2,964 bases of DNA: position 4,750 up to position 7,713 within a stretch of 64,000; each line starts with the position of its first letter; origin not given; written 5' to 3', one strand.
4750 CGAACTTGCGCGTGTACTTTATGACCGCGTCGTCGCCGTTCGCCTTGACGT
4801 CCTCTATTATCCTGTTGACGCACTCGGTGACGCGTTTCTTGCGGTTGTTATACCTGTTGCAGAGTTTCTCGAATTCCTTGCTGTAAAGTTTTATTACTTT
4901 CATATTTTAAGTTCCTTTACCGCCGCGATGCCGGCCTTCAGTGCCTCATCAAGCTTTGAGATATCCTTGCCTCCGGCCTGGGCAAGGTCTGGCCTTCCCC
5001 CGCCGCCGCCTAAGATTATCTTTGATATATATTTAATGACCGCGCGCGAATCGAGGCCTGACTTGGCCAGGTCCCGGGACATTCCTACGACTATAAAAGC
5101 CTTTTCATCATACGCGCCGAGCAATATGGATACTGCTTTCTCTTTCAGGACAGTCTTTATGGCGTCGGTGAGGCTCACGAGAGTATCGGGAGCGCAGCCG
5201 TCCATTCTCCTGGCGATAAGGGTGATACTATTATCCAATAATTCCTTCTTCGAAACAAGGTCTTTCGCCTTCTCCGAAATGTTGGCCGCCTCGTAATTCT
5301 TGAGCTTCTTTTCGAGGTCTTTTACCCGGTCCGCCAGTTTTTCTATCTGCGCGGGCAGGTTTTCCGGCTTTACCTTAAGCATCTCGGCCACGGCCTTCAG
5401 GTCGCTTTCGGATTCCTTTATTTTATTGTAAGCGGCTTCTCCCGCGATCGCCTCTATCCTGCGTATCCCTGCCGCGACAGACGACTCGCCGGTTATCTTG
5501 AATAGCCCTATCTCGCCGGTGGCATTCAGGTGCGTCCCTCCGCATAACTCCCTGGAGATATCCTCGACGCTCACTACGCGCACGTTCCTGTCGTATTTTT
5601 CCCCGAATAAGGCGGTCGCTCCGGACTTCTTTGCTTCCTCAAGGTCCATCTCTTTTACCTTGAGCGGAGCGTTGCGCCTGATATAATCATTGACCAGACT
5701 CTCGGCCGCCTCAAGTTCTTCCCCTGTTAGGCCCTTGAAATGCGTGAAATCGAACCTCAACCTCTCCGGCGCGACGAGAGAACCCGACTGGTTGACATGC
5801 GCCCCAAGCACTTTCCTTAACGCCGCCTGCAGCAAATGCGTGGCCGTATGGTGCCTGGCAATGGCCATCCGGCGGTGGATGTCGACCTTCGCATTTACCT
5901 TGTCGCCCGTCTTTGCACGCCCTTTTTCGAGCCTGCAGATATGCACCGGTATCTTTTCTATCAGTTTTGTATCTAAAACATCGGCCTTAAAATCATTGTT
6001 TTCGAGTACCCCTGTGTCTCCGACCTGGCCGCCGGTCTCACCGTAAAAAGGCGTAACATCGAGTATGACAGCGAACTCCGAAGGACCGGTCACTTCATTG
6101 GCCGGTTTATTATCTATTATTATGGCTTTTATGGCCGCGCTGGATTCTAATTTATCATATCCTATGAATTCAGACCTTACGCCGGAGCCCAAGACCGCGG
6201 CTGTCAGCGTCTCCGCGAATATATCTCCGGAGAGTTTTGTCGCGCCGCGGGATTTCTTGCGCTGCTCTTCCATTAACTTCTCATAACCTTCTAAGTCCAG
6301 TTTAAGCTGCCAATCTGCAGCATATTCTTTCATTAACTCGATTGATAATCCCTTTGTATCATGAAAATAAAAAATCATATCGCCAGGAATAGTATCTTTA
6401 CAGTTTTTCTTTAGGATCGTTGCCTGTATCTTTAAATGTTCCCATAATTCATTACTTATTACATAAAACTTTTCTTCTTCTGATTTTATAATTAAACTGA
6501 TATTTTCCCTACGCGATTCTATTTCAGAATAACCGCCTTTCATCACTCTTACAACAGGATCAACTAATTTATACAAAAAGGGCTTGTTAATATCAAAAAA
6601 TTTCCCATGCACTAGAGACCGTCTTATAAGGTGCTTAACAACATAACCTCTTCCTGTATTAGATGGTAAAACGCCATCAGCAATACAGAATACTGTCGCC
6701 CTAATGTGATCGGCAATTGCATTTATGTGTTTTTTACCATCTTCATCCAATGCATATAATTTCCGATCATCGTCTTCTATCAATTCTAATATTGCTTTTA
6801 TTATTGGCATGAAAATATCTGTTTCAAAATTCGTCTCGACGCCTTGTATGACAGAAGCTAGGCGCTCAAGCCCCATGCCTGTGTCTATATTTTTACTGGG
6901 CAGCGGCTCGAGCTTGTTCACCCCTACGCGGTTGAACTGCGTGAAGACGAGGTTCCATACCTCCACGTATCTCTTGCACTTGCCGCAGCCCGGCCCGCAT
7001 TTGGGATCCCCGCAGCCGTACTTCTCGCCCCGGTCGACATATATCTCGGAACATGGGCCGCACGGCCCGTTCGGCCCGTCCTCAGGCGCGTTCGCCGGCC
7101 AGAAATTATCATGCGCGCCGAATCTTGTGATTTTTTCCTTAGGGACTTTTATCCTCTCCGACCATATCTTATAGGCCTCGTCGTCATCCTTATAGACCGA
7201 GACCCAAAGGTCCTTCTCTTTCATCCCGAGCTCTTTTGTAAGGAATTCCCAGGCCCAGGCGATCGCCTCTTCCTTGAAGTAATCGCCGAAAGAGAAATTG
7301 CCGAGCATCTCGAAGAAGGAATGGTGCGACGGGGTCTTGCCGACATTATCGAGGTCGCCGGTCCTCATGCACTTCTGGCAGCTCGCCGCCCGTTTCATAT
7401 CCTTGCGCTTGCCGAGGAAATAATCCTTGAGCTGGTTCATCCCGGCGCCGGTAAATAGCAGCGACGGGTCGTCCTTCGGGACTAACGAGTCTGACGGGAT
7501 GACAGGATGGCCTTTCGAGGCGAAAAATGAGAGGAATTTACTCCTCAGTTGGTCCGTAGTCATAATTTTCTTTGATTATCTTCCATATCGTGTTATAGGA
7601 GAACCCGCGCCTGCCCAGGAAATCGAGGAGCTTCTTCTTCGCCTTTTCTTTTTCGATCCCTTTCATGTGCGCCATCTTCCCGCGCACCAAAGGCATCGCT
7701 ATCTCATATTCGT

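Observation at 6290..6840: AT-rich mosaic block inside alaS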

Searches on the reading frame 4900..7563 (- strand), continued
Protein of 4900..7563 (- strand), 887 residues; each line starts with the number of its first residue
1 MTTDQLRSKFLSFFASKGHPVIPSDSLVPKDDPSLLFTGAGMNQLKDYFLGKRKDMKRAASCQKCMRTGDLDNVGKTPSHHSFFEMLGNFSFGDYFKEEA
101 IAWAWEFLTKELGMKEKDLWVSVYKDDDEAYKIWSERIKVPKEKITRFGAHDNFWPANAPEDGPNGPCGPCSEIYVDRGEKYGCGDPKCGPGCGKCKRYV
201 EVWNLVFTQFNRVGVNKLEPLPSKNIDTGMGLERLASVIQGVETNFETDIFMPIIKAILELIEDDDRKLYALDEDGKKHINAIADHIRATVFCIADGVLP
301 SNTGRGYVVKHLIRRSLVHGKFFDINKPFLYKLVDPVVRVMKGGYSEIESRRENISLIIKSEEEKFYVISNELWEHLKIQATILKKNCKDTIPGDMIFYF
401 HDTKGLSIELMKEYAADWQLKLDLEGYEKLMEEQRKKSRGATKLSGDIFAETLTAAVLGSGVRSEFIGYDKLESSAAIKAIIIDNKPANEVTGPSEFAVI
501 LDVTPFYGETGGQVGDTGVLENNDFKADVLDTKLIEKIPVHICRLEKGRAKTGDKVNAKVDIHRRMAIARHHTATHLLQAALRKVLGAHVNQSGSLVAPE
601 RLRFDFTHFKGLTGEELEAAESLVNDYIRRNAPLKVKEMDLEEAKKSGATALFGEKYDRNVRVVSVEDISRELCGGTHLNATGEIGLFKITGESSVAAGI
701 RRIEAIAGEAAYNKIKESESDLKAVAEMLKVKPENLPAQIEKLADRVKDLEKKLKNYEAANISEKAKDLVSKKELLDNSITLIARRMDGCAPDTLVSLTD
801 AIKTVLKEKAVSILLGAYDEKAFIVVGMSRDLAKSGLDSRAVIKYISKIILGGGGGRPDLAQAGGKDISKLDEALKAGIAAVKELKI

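Call 15: find_encoding_contigs(protein=P0004, flank=3000, max_places=2)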
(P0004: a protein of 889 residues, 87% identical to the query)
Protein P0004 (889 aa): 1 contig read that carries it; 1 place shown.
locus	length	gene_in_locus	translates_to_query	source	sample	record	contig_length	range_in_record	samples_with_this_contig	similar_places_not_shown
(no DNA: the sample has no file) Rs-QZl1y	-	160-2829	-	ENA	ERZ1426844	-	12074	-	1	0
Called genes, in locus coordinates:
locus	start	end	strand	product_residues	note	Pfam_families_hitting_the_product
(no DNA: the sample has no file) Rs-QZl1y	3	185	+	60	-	?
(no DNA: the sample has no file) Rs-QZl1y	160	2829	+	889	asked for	PF01411:tRNA-synt_2c, PF07973:tRNA_SAD, PF02272:DHHA1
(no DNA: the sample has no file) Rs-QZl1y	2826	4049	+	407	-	PF00815:Histidinol_dh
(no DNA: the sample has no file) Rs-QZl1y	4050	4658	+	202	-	PF00475:IGPD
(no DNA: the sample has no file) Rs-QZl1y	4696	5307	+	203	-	PF00117:GATase, PF01174:SNO (faint), PF07685:GATase_3 (weak)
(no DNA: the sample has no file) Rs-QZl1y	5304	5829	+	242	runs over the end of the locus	PF00977:His_biosynth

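Call 16: find_encoding_contigs(protein=P0005, flank=3000, max_places=2)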
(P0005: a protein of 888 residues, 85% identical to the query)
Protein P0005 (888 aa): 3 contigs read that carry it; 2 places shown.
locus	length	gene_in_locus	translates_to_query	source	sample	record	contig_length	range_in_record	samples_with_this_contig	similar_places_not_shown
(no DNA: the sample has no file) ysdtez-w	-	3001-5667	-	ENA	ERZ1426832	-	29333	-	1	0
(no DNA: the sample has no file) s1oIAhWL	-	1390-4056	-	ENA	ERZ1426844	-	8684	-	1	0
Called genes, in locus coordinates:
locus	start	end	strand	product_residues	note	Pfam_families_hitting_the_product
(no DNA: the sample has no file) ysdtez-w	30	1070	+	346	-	PF00154:RecA_N, PF08423:Rad51, PF06745:ATPase (weak), PF01637:ATPase_2 (weak), PF13479:AAA_24 (weak), PF27531:MT3502_N (weak), PF21096:RecA_C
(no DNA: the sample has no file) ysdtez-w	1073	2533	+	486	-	PF00089:Trypsin, PF13365:Trypsin_2, PF00595:PDZ, PF13180:PDZ_2, PF17820:PDZ_6 (weak), PF00595:PDZ, PF13180:PDZ_2, PF17820:PDZ_6, +2 more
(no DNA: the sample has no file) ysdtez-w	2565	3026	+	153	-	PF21982:RecX_HTH1, PF02631:RecX_HTH2, PF21981:RecX_HTH3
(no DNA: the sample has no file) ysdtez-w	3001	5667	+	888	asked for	PF01411:tRNA-synt_2c, PF07973:tRNA_SAD, PF02272:DHHA1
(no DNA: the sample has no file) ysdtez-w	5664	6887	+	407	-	PF00815:Histidinol_dh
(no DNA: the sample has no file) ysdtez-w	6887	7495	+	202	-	PF00475:IGPD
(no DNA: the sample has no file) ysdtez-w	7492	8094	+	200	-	PF00117:GATase, PF07685:GATase_3 (weak), PF01174:SNO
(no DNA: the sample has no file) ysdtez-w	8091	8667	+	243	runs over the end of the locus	PF00977:His_biosynth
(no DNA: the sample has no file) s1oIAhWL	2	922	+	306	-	?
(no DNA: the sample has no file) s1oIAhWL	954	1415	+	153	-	PF21982:RecX_HTH1, PF02631:RecX_HTH2, PF21981:RecX_HTH3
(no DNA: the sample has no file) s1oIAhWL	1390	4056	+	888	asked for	PF01411:tRNA-synt_2c, PF07973:tRNA_SAD, PF02272:DHHA1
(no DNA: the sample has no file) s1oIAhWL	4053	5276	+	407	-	PF00815:Histidinol_dh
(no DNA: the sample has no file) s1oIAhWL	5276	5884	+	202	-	PF00475:IGPD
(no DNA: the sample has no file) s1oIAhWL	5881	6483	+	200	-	PF00117:GATase, PF07685:GATase_3 (weak), PF01174:SNO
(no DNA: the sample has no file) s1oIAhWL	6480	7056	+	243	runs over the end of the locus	PF00977:His_biosynth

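Call 17: find_encoding_contigs(protein=P0007, flank=3000, max_places=2)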
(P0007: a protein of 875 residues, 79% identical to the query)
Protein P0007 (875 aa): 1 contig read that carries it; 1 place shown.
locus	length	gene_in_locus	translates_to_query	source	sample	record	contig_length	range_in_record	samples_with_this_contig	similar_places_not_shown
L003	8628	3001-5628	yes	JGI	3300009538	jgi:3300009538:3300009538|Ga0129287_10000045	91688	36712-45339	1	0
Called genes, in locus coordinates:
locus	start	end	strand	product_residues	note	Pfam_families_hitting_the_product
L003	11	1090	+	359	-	PF00154:RecA_N, PF08423:Rad51, PF06745:ATPase (weak), PF01637:ATPase_2 (weak), PF27531:MT3502_N (weak), PF21096:RecA_C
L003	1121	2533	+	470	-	PF00089:Trypsin, PF13365:Trypsin_2, PF00595:PDZ, PF13180:PDZ_2, PF17820:PDZ_6 (weak), PF00595:PDZ, PF13180:PDZ_2, PF17820:PDZ_6, +2 more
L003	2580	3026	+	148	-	PF21982:RecX_HTH1, PF02631:RecX_HTH2, PF21981:RecX_HTH3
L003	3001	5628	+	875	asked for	PF01411:tRNA-synt_2c, PF07973:tRNA_SAD, PF02272:DHHA1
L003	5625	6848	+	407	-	PF00815:Histidinol_dh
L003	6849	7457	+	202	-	PF00475:IGPD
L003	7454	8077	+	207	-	PF00117:GATase, PF01174:SNO (faint)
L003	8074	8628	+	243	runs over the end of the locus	PF00977:His_biosynth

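Call 19: find_related_loci(query=A2, collection=genome_contigs, flank=1500)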
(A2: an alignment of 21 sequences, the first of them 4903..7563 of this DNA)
Query A2 (887 aa) in genome_contigs; peptide patterns used: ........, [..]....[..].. (x = any residue, [..] = any of these).
600 stretches matched a pattern (row limit reached: there are more); 599 encode a relative of the query (tblastn E <= 1e-3); the best 80 are kept; 80 distinct loci.
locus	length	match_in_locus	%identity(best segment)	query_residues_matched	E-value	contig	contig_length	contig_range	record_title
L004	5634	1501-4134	47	1-884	0e+0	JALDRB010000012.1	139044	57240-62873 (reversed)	MAG: Candidatus Scalindua sp. isolate RBC_AMX3 BC1.64.fa-12, whole genome shotgun sequence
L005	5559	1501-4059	48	1-876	0e+0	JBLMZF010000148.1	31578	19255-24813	MAG: Deltaproteobacteria bacterium isolate MAG210 PRJNA951521_bin66_renamed_147, whole genome shotgun sequence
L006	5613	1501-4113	46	1-876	0e+0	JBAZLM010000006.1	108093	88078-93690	MAG: Candidatus Omnitrophota bacterium isolate SO_2017_LW4_169 scaffold_585_c1_LW137-91_2017, whole genome shotgun seque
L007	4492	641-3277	44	1-885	0e+0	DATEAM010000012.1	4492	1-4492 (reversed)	MAG TPA_asm: Thermodesulfobacteriota bacterium isolate SMAG_U8218 k141_1269627, whole genome shotgun sequence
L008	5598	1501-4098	45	1-876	0e+0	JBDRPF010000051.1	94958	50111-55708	MAG: Pseudomonadota bacterium isolate MEGAHIT-group-2.103 k141_1150258, whole genome shotgun sequence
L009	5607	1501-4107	44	1-876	0e+0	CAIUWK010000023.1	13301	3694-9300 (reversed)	MAG: uncultured Geobacter sp. isolate E14_bin-1665 genome assembly, contig: bin-1665:023/113, whole genome shotgun seque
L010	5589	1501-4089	44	1-876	0e+0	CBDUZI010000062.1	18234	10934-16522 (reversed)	MAG TPA_asm: uncultured bacterium isolate SRR22302359_metabat2_40 genome assembly, contig: ERZ25073601.573, whole genome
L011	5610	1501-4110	45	2-877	0e+0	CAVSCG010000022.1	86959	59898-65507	MAG: uncultured delta proteobacterium isolate MFD02979.bin.2.126 genome assembly, contig: contig_45789, whole genome sho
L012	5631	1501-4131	44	1-885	0e+0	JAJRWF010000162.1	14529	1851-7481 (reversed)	MAG: Deltaproteobacteria bacterium isolate Dive96_bin2.157 k141_4000036, whole genome shotgun sequence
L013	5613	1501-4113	44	1-877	0e+0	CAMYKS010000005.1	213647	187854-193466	MAG: uncultured Desulfobulbaceae bacterium isolate FCS_M_Desulfobacterota_11 genome assembly, contig: scaffold_139, whol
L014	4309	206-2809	43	1-877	0e+0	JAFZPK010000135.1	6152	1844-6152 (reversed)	MAG: Deltaproteobacteria bacterium isolate RGIG7977 Water_buffalos_Rumen-1__c725257, whole genome shotgun sequence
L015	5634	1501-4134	43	1-885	0e+0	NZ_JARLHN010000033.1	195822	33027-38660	MAG: Oryzomonas sp. isolate MAG_BA72 MetaBAT2_Bin_72_Anoxic_k141_1673584, whole genome shotgun sequence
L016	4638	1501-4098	44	1-876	0e+0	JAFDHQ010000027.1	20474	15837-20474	MAG: Deltaproteobacteria bacterium isolate Meg22_1214_Bin_280 Meg22_1214_Bin_280_scaffold_10507, whole genome shotgun se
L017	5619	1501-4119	44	1-886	0e+0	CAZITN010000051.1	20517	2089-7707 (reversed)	MAG TPA_asm: uncultured Thermodesulfovibrio sp. isolate binchicken_co172_180 genome assembly, contig: NODE_2037_length_2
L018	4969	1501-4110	45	1-877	0e+0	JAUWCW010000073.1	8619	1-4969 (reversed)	MAG: Candidatus Rokuibacteriota bacterium isolate CSMAG_2148 CSMAG_2148_k141_1214429_length_8619_cov_7.9372, whole genom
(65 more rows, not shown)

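Call 24: find_encoding_contigs(protein=P0006, flank=3000, max_places=3)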
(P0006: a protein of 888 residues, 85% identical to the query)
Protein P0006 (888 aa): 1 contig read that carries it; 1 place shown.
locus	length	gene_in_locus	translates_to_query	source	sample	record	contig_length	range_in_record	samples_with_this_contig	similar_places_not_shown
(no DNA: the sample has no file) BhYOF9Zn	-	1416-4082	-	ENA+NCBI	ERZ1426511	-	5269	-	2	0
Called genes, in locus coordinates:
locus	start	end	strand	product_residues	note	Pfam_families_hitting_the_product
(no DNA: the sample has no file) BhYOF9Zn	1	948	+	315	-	?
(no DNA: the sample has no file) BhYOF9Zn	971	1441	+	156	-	PF21982:RecX_HTH1, PF02631:RecX_HTH2, PF21981:RecX_HTH3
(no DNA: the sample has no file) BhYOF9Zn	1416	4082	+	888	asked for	PF01411:tRNA-synt_2c, PF07973:tRNA_SAD, PF02272:DHHA1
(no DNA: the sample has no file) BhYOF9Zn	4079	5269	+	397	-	?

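Call 25: find_encoding_contigs(protein=P0009, flank=3000, max_places=2)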
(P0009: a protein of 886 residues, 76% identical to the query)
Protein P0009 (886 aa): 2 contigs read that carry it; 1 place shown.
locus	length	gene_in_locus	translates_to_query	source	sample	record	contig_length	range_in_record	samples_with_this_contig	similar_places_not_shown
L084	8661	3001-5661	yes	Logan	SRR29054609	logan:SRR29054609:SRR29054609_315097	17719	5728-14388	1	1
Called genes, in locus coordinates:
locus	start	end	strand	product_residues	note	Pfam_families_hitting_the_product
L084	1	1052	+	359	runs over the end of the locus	PF00154:RecA_N, PF08423:Rad51, PF06745:ATPase (weak), PF27531:MT3502_N (weak), PF21096:RecA_C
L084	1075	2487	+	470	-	PF00089:Trypsin, PF13365:Trypsin_2, PF00595:PDZ (weak), PF13180:PDZ_2, PF17820:PDZ_6 (weak), PF00595:PDZ, PF13180:PDZ_2, PF17820:PDZ_6, +3 more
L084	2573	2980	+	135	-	PF02631:RecX_HTH2, PF21981:RecX_HTH3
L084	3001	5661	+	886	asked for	PF01411:tRNA-synt_2c, PF07973:tRNA_SAD, PF02272:DHHA1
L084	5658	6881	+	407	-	PF00815:Histidinol_dh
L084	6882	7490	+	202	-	PF00475:IGPD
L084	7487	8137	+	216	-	PF00117:GATase, PF07685:GATase_3 (weak), PF01174:SNO (weak)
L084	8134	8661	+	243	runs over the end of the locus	PF00977:His_biosynth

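Call 43: find_encoding_contigs(protein=P0037, flank=3000, max_places=2)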
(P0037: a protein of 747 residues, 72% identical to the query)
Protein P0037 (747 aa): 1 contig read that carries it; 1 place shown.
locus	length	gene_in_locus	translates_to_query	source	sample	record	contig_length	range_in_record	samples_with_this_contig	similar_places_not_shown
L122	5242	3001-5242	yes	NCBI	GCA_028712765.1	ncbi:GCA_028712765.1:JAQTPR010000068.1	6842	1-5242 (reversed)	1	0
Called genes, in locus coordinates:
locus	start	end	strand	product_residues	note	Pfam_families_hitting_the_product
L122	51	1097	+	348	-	PF00154:RecA_N, PF08423:Rad51, PF06745:ATPase (weak), PF01637:ATPase_2 (faint), PF13479:AAA_24 (faint), PF27531:MT3502_N (weak), PF21096:RecA_C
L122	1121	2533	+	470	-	PF00089:Trypsin, PF13365:Trypsin_2, PF00595:PDZ, PF13180:PDZ_2, PF17820:PDZ_6 (weak), PF00595:PDZ, PF13180:PDZ_2, PF17820:PDZ_6, +1 more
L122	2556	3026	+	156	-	PF21982:RecX_HTH1, PF02631:RecX_HTH2, PF21981:RecX_HTH3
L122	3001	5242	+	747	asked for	PF01411:tRNA-synt_2c, PF07973:tRNA_SAD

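Call 44: find_encoding_contigs(protein=P0019, flank=3000, max_places=1)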
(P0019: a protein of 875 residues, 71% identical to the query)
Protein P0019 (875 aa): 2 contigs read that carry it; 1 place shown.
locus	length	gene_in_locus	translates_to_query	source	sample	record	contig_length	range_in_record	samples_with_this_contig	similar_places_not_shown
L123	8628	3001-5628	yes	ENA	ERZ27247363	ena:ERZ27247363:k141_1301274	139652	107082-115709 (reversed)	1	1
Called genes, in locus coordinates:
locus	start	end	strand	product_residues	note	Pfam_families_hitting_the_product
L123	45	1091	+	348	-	PF00154:RecA_N, PF08423:Rad51, PF06745:ATPase (weak), PF13479:AAA_24 (faint), PF27531:MT3502_N (weak), PF21096:RecA_C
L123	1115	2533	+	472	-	PF00089:Trypsin, PF13365:Trypsin_2, PF00595:PDZ, PF13180:PDZ_2, PF17820:PDZ_6 (weak), PF00595:PDZ, PF13180:PDZ_2, PF17820:PDZ_6, +1 more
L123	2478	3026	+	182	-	PF21982:RecX_HTH1, PF02631:RecX_HTH2, PF21981:RecX_HTH3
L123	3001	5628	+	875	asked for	PF01411:tRNA-synt_2c, PF07973:tRNA_SAD, PF02272:DHHA1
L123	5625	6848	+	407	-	PF00815:Histidinol_dh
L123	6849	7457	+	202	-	PF00475:IGPD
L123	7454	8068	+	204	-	PF00117:GATase, PF01174:SNO (faint), PF07685:GATase_3 (weak)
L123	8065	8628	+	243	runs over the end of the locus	PF00977:His_biosynth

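Call 66: find_encoding_contigs(protein=P0001, flank=500, max_places=3)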
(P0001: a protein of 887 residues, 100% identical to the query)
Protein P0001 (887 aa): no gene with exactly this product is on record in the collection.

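Call 67: find_encoding_contigs(protein=P0034, flank=2000, max_places=1)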
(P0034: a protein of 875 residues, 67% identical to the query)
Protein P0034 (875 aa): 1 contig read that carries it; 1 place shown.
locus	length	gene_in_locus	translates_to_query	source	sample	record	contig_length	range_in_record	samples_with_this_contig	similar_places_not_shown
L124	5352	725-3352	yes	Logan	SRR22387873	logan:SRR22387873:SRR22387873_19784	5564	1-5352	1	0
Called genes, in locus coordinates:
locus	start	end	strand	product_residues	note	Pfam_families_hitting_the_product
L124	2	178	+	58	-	?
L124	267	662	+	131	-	PF02631:RecX_HTH2, PF21981:RecX_HTH3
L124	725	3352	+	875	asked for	PF01411:tRNA-synt_2c, PF07973:tRNA_SAD, PF02272:DHHA1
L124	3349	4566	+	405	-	PF00815:Histidinol_dh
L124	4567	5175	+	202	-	PF00475:IGPD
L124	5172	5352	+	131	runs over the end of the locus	?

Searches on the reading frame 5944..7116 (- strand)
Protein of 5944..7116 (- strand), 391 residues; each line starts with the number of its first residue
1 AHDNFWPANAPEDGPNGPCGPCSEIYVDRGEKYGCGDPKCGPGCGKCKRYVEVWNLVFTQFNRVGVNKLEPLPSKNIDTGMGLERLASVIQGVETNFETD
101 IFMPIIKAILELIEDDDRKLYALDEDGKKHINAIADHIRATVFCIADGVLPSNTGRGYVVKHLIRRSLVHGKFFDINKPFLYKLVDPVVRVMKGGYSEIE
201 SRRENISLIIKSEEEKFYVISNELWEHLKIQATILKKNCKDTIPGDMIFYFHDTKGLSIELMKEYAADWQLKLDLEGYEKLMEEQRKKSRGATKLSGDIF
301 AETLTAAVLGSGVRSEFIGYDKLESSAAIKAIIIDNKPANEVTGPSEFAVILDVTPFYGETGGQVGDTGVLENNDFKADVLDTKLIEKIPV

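Call 72: find_homologous_proteins(query=window:5944-7116:-, max_evalue=1e-20)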
Query window:5944-7116:- (391 aa): 7082 proteins with E <= 1e-20 among 8000 candidates; the best 120 are listed.
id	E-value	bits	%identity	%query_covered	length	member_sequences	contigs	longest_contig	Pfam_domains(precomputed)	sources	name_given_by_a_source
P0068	2.9e-175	601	70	100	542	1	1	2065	PF01411.25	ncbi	-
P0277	9.9e-161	553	66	100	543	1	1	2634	PF01411.25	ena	-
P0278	1.0e-105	372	48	98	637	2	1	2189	PF01411.25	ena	-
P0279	3.9e-105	370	50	95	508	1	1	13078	PF01411.25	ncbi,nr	ncbi:MAG: alanine--tRNA ligase, partial [Candidatus Omnitrophica bacterium]|nr:alanine--tRNA ligase 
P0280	5.4e-104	367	45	99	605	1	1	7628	PF01411.25,PF07973.20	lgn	-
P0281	3.4e-103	364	48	98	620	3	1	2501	PF01411.25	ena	-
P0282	6.7e-103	363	46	98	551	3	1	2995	PF01411.25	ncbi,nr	ncbi:MAG: alanine--tRNA ligase, partial [Candidatus Omnitrophica bacterium]|nr:alanine--tRNA ligase 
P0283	1.1e-102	362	45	98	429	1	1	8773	PF01411.25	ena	-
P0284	1.1e-101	359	47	98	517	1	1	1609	PF01411.25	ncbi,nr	ncbi:MAG: alanine--tRNA ligase, partial [Candidatus Omnitrophota bacterium]|nr:alanine--tRNA ligase 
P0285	1.5e-100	355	49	98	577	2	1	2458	PF01411.25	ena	-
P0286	2.2e-99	351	47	94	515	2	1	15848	PF01411.25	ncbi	ncbi:MAG: alanine--tRNA ligase, partial [Candidatus Scalindua sp.]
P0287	5.9e-99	350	44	98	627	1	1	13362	PF01411.25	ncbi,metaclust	ncbi:MAG: alanyl-tRNA synthetase, partial [Planctomycetes bacterium DG_23]|metaclust:status=active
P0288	8.1e-96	340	46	97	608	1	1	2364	PF01411.25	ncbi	ncbi:MAG TPA: alanine--tRNA ligase, partial [Nitrospirota bacterium]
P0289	1.1e-95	339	44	99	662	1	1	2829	PF01411.25,PF07973.20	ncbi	ncbi:MAG: alanine--tRNA ligase, partial [Candidatus Omnitrophota bacterium]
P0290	3.4e-94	334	45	93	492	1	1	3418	PF01411.25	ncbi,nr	ncbi:MAG: alanine--tRNA ligase, partial [Candidatus Omnitrophica bacterium]|nr:alanine--tRNA ligase 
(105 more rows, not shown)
